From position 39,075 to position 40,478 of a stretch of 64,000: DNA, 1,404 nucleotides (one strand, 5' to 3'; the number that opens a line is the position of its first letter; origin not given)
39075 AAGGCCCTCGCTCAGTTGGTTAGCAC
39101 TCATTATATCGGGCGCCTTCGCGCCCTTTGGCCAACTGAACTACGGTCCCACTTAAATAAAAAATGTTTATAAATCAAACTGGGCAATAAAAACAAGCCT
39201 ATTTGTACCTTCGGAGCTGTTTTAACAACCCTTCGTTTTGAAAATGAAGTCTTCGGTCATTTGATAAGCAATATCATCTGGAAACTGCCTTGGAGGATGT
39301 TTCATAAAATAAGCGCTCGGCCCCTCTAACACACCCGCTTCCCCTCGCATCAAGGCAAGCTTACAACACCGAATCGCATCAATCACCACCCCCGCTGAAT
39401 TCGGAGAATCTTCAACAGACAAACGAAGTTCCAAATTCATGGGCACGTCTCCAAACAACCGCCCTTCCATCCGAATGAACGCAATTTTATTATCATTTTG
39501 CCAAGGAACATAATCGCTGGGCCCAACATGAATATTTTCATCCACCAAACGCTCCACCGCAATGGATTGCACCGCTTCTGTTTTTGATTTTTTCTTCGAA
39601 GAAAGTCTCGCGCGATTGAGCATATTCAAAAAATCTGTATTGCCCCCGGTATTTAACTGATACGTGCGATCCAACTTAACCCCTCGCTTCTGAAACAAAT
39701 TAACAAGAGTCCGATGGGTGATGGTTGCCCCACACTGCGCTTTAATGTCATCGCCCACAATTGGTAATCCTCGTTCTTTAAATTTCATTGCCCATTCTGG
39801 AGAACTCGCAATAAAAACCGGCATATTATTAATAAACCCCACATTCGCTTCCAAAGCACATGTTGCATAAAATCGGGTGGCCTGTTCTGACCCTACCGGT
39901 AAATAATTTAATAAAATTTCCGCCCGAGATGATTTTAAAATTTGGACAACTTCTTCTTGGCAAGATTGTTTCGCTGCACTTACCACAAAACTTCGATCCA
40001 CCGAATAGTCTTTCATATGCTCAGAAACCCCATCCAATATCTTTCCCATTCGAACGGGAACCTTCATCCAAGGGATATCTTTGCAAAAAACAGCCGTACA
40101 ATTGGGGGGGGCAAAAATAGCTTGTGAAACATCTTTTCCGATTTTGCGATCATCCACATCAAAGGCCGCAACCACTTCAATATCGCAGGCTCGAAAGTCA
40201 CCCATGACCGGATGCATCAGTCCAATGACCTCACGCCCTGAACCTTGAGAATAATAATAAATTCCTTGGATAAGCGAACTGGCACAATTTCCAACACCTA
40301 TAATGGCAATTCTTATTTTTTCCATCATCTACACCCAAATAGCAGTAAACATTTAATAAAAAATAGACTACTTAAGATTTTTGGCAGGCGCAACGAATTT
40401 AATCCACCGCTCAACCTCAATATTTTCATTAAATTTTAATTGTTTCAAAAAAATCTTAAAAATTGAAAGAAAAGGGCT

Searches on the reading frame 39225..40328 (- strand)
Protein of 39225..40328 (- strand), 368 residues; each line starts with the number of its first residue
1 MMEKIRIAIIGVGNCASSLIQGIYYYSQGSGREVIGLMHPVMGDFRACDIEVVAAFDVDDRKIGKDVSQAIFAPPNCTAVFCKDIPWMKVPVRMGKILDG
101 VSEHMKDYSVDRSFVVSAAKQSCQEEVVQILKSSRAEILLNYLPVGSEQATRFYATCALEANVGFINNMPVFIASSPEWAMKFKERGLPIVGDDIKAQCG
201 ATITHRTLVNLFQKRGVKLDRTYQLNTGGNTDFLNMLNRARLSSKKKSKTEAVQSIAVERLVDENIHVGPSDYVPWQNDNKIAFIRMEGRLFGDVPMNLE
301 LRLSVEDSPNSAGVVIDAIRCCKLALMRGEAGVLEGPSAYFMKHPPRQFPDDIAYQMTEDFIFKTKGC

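Call 82: search_protein_families(library=pfam, proteins=[window:39225-40328:-], max_evalue=0.00001)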
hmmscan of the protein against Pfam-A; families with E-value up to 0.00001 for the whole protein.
window:39225-40328:- (368 aa): 1 family
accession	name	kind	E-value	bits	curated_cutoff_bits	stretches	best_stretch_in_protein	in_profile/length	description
PF01658.22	Inos-1-P_synth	-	4.1e-36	123.9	27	1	200-308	1-107/107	Myo-inositol-1-phosphate synthase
